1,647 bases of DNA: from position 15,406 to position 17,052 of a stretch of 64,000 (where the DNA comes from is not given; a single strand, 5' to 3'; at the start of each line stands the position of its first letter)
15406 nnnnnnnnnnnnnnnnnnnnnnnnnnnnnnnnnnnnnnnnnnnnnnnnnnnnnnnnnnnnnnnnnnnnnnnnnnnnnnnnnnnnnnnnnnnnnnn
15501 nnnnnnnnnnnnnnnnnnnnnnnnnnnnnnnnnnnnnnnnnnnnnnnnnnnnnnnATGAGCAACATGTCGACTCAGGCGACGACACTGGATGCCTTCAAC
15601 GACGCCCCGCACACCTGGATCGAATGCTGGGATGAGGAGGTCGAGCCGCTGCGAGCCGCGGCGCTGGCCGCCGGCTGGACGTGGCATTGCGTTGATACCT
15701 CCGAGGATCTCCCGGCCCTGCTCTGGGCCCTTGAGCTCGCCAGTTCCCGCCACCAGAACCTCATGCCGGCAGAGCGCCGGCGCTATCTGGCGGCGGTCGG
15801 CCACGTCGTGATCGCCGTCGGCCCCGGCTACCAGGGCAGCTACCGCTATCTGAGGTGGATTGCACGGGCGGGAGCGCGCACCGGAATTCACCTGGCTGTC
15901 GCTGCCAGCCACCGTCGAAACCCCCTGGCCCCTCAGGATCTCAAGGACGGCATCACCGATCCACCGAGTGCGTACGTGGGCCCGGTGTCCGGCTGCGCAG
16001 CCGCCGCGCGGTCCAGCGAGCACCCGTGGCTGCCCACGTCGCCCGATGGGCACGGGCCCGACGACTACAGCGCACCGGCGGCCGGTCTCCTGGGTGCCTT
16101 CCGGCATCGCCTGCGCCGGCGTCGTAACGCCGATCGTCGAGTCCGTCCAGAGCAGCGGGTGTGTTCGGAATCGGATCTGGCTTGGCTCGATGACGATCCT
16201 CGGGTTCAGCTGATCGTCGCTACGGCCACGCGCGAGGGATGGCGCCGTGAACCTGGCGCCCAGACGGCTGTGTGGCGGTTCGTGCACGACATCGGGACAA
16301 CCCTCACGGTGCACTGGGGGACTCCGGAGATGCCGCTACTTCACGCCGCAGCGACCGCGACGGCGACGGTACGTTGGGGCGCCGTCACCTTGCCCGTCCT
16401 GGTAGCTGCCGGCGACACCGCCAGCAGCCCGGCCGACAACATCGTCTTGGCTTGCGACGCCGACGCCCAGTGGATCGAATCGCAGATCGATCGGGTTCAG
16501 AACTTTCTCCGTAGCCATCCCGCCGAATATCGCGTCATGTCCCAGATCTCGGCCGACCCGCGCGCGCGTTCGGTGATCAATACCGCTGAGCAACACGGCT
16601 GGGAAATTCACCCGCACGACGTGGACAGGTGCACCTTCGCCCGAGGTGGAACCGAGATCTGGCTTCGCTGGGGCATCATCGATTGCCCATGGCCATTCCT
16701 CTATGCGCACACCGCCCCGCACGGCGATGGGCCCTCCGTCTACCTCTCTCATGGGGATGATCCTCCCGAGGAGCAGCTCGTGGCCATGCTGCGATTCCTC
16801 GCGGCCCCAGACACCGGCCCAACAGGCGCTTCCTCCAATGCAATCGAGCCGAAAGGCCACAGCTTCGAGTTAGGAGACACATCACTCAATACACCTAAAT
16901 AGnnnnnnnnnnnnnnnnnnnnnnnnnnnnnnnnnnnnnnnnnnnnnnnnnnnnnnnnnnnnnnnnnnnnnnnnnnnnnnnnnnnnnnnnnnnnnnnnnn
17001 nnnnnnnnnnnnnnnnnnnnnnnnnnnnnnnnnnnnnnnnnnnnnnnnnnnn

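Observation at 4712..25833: Seven copies of a ~40-bp promoter-plus-start-codon module driving leaderless genes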

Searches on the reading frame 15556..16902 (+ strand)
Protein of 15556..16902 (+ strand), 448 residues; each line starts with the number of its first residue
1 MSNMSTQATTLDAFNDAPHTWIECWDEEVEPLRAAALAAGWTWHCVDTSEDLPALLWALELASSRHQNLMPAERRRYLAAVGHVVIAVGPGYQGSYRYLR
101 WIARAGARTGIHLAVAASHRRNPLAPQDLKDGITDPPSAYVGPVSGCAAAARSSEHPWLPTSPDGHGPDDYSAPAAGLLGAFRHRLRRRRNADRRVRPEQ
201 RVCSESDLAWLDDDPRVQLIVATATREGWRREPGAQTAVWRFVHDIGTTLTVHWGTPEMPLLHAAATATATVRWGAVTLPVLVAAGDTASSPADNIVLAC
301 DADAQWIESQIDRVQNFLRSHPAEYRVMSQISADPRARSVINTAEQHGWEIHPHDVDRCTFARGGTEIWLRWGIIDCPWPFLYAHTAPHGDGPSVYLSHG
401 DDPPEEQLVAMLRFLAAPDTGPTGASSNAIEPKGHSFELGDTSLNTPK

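Call 11: search_protein_families(library=pfam, proteins=[window:15556-16902:+], max_evalue=0.01)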
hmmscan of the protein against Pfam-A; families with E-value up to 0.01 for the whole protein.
window:15556-16902:+ (448 aa): 0 families

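Call 19: search_dna_similar(query=window:15556-16902:+, collection=plasmids, mode=protein, max_rows=15)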
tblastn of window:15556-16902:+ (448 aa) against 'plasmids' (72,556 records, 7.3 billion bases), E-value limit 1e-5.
No match.

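Call 21: search_protein_families(library=phrogs, proteins=[window:15556-16902:+], max_evalue=0.001)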
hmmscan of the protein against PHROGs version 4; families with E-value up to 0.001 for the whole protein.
window:15556-16902:+ (448 aa): 0 families

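Call 34: find_encoding_contigs(protein=window:15556-16902:+, flank=2000, max_places=6)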
Protein window:15556-16902:+ (448 aa): 21 contigs read that carry it; 5 places shown.
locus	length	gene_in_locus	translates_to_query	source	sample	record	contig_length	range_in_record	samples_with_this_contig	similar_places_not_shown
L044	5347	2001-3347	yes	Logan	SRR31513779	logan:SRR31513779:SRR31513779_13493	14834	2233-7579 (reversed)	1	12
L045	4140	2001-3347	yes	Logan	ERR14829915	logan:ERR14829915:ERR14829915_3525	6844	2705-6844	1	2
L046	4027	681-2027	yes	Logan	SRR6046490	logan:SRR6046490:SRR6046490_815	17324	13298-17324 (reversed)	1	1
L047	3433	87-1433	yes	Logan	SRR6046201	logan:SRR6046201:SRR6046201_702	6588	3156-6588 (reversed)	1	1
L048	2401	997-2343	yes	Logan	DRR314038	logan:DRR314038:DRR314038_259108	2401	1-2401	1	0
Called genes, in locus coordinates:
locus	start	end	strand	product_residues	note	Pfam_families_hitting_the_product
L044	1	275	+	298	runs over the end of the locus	-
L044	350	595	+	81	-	-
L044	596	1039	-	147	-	-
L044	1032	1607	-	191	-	-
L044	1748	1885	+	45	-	-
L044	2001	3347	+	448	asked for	-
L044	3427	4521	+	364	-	PF09511:RNA_lig_T4_1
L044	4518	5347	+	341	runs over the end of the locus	-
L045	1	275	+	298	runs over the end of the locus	-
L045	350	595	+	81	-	-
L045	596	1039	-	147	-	-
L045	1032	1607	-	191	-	-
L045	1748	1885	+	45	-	-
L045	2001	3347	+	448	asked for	-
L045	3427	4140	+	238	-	?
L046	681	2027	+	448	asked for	-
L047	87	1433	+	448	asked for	-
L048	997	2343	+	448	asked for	-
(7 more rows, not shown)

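Call 67: search_solved_structures(query=window:15556-16902:+, max_evalue=1)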
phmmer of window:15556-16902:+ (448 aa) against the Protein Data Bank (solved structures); distinct sequences matched with E-value up to 1: 0.

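Call 81: list_cluster_members(proteins=[window:15556-16902:+, window:1639-4053:+, window:16982-18076:+, window:46690-48063:-, window:48347-50290:+, window:44163-44951:-, window:52234-52911:+, window:36940-38607:+, window:20681-21664:+, window:54247-55251:+])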
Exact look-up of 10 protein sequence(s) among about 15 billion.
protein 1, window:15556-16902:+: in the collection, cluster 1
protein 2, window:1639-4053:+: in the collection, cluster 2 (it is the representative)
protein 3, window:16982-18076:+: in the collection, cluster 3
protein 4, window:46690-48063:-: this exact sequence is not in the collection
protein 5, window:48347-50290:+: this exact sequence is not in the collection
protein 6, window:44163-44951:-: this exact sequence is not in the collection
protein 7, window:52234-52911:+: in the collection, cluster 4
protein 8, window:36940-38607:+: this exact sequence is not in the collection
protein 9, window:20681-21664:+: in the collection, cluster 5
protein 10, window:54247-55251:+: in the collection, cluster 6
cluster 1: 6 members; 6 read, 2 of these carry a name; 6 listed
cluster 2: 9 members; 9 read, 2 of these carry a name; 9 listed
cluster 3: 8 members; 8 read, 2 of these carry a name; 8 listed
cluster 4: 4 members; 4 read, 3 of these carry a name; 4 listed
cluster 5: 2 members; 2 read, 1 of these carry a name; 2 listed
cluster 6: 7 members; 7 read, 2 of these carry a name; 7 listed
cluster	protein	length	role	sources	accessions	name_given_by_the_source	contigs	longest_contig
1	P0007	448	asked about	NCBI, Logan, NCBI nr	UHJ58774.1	hypothetical protein LT337_32235 (plasmid) [Mycolicibacterium fortuitum] | hypothetical protein LT337_32235 [Mycolicibacterium fortuitum]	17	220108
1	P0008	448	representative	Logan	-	-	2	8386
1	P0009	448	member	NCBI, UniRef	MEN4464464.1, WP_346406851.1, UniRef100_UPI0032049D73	hypothetical protein VXE65_20835 [Mycolicibacterium conceptionense] | hypothetical protein n=1 Tax=Mycolicibacterium conceptionense TaxID=451644 ...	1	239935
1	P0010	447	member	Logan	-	-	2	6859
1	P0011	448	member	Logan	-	-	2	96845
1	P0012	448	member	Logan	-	-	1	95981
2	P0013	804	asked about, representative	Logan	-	-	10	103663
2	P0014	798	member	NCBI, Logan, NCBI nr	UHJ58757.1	hypothetical protein LT337_32150 (plasmid) [Mycolicibacterium fortuitum] | hypothetical protein LT337_32150 [Mycolicibacterium fortuitum]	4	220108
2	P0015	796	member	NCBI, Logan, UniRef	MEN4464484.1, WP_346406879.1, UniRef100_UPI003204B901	hypothetical protein VXE65_20935 [Mycolicibacterium conceptionense] | hypothetical protein n=1 Tax=Mycolicibacterium conceptionense TaxID=451644 ...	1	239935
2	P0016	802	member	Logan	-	-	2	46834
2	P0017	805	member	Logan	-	-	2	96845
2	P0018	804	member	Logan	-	-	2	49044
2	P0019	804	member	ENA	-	-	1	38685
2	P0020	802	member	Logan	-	-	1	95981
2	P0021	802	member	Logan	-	-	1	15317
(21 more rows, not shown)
